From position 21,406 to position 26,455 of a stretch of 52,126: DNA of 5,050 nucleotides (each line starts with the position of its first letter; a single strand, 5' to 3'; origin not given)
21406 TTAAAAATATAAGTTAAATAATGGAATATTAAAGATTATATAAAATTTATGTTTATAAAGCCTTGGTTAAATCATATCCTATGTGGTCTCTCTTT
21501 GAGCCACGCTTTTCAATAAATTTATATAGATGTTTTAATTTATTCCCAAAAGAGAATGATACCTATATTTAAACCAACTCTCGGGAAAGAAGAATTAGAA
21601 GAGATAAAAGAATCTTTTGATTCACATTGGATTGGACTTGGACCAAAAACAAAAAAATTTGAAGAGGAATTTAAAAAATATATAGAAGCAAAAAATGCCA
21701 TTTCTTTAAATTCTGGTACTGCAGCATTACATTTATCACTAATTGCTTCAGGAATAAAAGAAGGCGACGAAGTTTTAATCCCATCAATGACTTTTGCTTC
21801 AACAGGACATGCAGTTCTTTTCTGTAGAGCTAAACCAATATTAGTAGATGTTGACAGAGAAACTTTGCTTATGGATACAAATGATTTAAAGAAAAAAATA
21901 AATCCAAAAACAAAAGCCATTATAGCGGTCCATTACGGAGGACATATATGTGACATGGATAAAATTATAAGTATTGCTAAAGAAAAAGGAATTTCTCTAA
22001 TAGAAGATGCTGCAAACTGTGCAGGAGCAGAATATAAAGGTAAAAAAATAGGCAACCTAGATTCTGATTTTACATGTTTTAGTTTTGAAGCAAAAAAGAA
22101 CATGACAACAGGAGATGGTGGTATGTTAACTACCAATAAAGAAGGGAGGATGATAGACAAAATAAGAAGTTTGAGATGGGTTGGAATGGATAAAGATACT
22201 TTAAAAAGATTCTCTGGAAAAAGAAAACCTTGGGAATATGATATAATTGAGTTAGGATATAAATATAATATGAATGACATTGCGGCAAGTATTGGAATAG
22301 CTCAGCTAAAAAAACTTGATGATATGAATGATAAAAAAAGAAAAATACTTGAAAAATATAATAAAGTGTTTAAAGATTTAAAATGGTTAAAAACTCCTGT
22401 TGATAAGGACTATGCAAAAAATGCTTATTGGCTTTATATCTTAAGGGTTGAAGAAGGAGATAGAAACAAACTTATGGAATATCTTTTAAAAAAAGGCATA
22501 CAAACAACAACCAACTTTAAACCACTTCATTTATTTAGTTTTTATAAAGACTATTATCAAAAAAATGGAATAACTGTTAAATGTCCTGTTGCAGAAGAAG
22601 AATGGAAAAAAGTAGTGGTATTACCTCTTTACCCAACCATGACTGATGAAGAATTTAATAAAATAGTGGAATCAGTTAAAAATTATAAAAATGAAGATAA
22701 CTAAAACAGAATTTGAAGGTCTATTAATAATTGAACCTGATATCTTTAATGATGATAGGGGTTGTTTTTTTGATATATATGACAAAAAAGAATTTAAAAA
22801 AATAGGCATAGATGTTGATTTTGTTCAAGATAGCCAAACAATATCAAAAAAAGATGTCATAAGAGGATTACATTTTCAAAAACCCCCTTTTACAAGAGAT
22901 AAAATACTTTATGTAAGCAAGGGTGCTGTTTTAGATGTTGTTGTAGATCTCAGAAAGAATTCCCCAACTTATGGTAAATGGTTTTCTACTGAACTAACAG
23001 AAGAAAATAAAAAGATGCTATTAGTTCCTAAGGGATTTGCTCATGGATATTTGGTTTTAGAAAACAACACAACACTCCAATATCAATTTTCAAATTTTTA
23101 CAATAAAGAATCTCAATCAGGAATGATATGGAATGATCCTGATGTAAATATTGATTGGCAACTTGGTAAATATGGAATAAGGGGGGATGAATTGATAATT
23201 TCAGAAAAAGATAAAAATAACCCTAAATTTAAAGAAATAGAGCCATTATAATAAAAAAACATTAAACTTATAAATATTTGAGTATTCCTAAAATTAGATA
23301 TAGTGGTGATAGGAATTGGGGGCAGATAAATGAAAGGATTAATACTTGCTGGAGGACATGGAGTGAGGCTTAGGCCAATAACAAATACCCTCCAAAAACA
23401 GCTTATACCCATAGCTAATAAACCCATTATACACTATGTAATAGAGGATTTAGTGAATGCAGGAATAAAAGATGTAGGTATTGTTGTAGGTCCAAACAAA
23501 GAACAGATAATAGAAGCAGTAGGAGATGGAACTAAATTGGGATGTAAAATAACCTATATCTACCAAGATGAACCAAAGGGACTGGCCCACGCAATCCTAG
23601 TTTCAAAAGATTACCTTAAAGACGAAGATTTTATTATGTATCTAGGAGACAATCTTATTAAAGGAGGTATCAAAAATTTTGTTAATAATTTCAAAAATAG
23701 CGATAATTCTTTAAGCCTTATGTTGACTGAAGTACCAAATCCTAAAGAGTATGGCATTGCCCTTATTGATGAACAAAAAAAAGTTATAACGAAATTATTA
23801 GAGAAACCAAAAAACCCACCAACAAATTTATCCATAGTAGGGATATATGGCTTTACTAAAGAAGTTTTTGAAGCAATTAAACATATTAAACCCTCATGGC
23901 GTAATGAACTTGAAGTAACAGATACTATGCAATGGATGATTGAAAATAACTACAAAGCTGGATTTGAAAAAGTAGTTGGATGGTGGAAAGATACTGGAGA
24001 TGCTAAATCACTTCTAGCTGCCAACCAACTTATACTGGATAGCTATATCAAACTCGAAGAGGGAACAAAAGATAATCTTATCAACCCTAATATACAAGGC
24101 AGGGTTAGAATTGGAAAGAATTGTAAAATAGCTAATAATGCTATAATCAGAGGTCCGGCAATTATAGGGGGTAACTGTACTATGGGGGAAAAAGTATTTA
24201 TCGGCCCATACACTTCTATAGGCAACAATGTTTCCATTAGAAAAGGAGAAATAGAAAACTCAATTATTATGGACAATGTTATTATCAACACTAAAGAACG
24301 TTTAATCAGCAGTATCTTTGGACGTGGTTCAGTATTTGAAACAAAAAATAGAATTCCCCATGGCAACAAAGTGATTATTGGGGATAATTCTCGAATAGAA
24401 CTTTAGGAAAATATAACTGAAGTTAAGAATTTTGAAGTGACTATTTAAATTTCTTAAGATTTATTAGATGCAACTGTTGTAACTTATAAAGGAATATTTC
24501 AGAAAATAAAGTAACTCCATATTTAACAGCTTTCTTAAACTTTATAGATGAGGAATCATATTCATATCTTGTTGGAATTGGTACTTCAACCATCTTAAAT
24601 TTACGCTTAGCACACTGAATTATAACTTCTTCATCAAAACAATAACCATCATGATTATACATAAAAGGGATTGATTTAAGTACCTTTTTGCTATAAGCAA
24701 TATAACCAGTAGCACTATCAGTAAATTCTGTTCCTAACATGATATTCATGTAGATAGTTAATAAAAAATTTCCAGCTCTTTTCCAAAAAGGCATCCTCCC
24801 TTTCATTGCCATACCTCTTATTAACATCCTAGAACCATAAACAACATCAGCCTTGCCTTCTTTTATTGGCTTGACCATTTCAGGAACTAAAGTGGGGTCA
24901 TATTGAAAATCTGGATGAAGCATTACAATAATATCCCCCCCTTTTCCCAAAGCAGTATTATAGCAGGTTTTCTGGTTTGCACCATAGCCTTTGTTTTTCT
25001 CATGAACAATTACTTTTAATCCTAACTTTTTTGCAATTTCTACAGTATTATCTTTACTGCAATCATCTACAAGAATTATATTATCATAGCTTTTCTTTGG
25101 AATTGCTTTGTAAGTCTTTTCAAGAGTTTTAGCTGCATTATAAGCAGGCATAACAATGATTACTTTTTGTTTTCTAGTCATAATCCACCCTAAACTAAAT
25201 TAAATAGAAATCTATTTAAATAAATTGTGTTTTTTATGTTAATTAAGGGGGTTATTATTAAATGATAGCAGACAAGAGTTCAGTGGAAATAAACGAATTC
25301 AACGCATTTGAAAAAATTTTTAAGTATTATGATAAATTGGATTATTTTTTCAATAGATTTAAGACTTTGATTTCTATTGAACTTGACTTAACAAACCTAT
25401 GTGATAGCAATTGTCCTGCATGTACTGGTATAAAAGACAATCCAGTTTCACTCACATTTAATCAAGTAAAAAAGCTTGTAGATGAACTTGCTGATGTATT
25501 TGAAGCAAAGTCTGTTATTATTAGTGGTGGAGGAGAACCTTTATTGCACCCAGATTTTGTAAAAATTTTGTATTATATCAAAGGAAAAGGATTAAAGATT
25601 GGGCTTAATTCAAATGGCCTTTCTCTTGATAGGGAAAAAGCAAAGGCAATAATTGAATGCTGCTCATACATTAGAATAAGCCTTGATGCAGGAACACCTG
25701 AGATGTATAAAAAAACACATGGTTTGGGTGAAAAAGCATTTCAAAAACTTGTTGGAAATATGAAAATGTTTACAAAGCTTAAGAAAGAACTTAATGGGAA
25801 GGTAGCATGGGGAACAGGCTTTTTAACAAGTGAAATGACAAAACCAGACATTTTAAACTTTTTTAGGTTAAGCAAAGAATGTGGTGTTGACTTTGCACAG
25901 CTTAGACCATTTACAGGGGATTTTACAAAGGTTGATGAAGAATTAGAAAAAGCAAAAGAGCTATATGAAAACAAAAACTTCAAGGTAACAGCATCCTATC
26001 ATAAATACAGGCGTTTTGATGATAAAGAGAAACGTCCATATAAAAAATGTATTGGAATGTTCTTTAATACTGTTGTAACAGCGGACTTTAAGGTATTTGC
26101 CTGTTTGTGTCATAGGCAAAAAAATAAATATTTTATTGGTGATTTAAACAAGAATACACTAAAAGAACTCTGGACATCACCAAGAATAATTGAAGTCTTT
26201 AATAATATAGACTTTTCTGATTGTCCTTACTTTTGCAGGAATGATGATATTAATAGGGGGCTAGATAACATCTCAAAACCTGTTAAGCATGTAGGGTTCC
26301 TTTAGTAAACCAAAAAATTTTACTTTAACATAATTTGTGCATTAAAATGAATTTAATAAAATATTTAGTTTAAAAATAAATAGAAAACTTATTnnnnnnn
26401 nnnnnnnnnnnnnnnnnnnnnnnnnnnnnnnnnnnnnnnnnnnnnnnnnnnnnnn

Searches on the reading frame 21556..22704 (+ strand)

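Call 7: search_protein_families(library=pfam, proteins=[window:21556-22704:+], max_evalue=0.001)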
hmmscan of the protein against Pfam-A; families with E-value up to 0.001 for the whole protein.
window:21556-22704:+ (382 aa): 5 families
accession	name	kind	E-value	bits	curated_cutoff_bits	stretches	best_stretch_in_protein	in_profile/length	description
PF01041.23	DegT_DnrJ_EryC1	-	2.3e-115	386.1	19.8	1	8-374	2-359/360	DegT/DnrJ/EryC1/StrS aminotransferase family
PF01053.26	Cys_Met_Meta_PP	-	1.3e-09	37.6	27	1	30-160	52-182/381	Cys/Met metabolism PLP-dependent enzyme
PF01212.27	Beta_elim_lyase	-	1.7e-09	37.8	27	1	29-219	31-215/288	Beta-eliminating lyase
PF00155.27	Aminotran_1_2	-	2e-07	30.9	19.7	1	32-124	44-152/361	Aminotransferase class I and II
PF00266.25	Aminotran_5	-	1.8e-06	27.7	21.5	1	33-181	46-201/371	Aminotransferase class-V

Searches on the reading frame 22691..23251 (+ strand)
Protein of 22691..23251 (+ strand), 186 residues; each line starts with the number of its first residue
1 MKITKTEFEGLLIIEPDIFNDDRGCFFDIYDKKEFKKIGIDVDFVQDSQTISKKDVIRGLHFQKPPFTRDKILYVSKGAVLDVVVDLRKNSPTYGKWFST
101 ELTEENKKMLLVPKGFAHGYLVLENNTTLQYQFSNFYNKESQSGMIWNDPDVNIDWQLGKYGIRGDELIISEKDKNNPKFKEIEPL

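Call 7: search_protein_families(library=pfam, proteins=[window:22691-23251:+], max_evalue=0.001)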
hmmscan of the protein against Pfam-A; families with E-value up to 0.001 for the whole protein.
window:22691-23251:+ (186 aa): 1 family
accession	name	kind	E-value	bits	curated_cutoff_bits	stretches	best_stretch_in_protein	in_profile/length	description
PF00908.23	dTDP_sugar_isom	-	6.3e-67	224.9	27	1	5-182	1-168/168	dTDP-4-dehydrorhamnose 3,5-epimerase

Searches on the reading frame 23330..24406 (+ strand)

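Call 7: search_protein_families(library=pfam, proteins=[window:23330-24406:+], max_evalue=0.001)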
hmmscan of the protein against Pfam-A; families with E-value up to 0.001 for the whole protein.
window:23330-24406:+ (358 aa): 5 families
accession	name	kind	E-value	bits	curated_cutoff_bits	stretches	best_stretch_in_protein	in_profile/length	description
PF00483.29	NTP_transferase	-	2.2e-56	191.6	21.2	1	2-237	1-244/245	Nucleotidyl transferase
PF00132.30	Hexapep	-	2.1e-08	33.9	27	1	259-292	2-35/36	Bacterial transferase hexapeptide (six repeats)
PF25084.1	LbH_EIF2B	-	3.2e-08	33.9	54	1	262-354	7-97/105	EIF2B subunit epsilon LbH domain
PF12804.13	NTP_transf_3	-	3.9e-08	34.1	27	1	3-103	1-91/160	MobA-like NTP transferase domain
PF02348.25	CTP_transf_3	-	0.00014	22.2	22.6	1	22-124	15-117/217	Cytidylyltransferase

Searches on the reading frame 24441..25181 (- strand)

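Call 7: search_protein_families(library=pfam, proteins=[window:24441-25181:-], max_evalue=0.001)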
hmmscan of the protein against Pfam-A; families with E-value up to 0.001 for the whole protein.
window:24441-25181:- (246 aa): 2 families
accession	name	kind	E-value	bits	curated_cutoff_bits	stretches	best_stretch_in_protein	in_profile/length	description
PF00535.33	Glycos_transf_2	-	1.1e-27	97.5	23.3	1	9-169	2-165/168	Glycosyl transferase family 2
PF13641.12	Glyco_tranf_2_3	-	0.00016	22.2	27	1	7-216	3-218/230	Glycosyltransferase like family 2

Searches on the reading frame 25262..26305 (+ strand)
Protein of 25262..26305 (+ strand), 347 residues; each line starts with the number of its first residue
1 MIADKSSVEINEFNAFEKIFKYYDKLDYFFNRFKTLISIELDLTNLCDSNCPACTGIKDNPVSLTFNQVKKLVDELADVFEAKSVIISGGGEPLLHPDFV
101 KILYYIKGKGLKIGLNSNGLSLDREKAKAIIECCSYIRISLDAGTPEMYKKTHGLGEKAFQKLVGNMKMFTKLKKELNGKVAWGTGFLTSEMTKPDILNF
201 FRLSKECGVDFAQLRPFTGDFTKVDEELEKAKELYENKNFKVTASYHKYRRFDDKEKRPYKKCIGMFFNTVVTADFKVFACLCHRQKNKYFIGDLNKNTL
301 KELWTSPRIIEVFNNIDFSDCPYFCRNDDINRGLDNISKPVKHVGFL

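Call 7: search_protein_families(library=pfam, proteins=[window:25262-26305:+], max_evalue=0.001)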
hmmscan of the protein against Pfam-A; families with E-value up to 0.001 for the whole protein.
window:25262-26305:+ (347 aa): 2 families
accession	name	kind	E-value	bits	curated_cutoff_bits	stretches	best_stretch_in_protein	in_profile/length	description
PF04055.27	Radical_SAM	-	2.7e-18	67.1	29.5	1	43-173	3-139/166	Radical SAM superfamily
PF13186.11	SPASM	-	1.5e-06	28.8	21.5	1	263-320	1-59/67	Iron-sulfur cluster-binding domain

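Call 33: search_protein_families(library=ncbifam, proteins=[window:25262-26305:+], max_evalue=0.001)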
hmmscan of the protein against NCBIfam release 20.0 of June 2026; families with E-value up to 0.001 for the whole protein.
window:25262-26305:+ (347 aa): 45 families (the best 25 are shown)
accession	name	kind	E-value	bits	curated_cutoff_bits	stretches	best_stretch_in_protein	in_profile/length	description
TIGR04317.1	W_rSAM_matur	equivalog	9.7e-21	74.2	380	1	39-307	6-293/349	tungsten cofactor oxidoreductase radical SAM maturase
TIGR04311.1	rSAM_Geo_metal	subfamily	1.9e-13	50.2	400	1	41-221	7-194/423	radical SAM/SPASM family putative metalloenzyme maturase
TIGR03962.1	mycofact_rSAM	equivalog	3.7e-13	49.4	265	1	35-169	10-143/339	mycofactocin radical SAM maturase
TIGR04321.1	spiroSPASM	subfamily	5.9e-13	48.3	250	1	39-171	233-377/510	spiro-SPASM protein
TIGR04051.1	rSAM_NirJ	equivalog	9.5e-13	47.8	515.45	1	43-163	8-128/354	heme d1 biosynthesis radical SAM protein NirJ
NF045574.1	sacti_mat_StsB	exception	1.9e-12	46.8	625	1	39-170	98-228/466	StsB family radical SAM/SPASM domain sactipeptide maturase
TIGR04303.1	GeoRSP_rSAM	equivalog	2.2e-12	47.2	400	1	36-156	4-123/325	GeoRSP system radical SAM/SPASM protein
TIGR04546.1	rSAM_ahbC_deAc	equivalog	2.3e-12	46.4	650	1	43-164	45-166/390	12,18-didecarboxysiroheme deacetylase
TIGR04347.1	pseudo_SAM_Halo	equivalog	3e-12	46.5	525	1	44-210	48-205/390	TIGR04347 family pseudo-SAM/SPASM protein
TIGR04053.2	TIGR04053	equivalog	3.5e-12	46.2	395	1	46-174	17-149/366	TIGR04053 family radical SAM/SPASM domain-containing protein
TIGR04545.1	rSAM_ahbD_hemeb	equivalog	7.1e-12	45.4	500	1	41-165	4-129/339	heme b synthase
TIGR04055.1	rSAM_NirJ2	equivalog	1.3e-11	44.6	500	1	42-170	5-133/326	putative heme d1 biosynthesis radical SAM protein NirJ2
TIGR04054.1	rSAM_NirJ1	equivalog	2.5e-11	42.8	650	1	42-152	41-152/387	putative heme d1 biosynthesis radical SAM protein NirJ1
TIGR04251.1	SCM_rSAM_ScmF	equivalog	4.1e-11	42.9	400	1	45-155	12-127/353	SynChlorMet cassette radical SAM/SPASM protein ScmF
NF050035.1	rSAM_WgK_link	exception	4.3e-11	42.4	650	1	37-211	9-178/367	radical SAM/SPASM peptide maturase WgkB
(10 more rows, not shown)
